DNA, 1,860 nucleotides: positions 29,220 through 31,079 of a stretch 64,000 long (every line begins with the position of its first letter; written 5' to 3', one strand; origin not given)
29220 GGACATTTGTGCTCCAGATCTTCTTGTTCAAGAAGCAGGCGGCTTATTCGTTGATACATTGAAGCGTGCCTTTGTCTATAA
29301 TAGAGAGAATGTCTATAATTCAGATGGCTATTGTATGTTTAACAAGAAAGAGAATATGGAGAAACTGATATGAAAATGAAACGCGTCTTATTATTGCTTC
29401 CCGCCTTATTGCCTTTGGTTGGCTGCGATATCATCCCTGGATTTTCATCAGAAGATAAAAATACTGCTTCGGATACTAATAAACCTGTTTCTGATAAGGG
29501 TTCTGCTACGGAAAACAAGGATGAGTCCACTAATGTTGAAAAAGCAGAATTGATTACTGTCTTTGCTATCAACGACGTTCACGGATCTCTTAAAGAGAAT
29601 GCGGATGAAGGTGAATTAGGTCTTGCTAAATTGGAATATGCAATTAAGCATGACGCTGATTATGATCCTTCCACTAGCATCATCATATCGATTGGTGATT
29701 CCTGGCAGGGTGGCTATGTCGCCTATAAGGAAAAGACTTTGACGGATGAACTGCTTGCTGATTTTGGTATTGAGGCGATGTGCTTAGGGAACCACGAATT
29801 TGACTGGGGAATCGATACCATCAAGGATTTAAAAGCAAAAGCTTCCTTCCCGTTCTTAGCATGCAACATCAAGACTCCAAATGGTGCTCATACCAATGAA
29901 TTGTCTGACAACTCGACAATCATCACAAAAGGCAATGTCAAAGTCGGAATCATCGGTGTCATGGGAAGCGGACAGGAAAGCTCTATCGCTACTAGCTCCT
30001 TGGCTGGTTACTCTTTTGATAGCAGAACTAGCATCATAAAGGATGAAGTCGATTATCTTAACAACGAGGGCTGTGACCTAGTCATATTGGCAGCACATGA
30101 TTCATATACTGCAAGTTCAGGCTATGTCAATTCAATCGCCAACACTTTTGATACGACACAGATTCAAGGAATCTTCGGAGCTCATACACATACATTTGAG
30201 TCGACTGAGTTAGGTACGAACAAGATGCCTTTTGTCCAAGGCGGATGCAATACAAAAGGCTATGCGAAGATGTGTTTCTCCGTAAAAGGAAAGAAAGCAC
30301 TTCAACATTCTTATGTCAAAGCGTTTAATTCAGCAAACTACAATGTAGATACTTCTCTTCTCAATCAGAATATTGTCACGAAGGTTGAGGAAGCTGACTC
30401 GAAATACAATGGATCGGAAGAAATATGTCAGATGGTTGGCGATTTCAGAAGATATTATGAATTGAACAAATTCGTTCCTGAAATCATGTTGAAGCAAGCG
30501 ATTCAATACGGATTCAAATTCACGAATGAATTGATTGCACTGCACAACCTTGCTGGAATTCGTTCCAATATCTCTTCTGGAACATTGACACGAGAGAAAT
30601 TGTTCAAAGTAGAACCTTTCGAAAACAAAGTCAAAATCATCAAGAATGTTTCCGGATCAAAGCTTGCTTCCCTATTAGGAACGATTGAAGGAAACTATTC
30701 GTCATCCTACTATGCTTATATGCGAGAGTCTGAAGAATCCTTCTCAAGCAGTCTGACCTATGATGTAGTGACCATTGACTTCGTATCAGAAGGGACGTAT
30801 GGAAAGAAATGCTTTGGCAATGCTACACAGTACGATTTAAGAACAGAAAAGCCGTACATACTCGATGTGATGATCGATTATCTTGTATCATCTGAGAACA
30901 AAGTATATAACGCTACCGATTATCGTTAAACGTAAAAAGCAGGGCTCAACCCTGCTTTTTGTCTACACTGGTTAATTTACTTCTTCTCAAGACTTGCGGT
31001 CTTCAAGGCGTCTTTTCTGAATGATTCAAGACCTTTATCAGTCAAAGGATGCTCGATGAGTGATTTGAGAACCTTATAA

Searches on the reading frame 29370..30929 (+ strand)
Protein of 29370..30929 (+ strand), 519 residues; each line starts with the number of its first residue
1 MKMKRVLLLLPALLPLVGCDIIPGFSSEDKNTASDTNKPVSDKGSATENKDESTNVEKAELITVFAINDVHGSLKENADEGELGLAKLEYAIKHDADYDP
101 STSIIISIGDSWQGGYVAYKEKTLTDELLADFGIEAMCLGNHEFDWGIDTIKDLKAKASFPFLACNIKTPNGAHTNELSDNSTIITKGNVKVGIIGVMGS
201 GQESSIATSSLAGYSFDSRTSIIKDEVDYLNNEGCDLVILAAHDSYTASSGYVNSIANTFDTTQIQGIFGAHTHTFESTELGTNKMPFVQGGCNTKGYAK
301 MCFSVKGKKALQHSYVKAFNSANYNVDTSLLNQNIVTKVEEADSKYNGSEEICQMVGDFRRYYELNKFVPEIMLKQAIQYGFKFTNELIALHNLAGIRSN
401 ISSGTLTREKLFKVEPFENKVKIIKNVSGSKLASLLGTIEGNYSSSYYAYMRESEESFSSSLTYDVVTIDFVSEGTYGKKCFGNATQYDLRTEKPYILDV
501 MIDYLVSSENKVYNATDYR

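Call 106: search_protein_families(library=pfam, proteins=[window:29370-30929:+], max_evalue=0.00001)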
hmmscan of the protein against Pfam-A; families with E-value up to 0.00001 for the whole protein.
window:29370-30929:+ (519 aa): 2 families
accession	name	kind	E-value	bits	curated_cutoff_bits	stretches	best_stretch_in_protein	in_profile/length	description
PF02872.23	5_nucleotid_C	-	3.3e-08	34.2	23.6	1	383-447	34-99/158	5'-nucleotidase, C-terminal domain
PF00149.33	Metallophos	-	4.1e-06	27.8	21.5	1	63-275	2-190/191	Calcineurin-like phosphoesterase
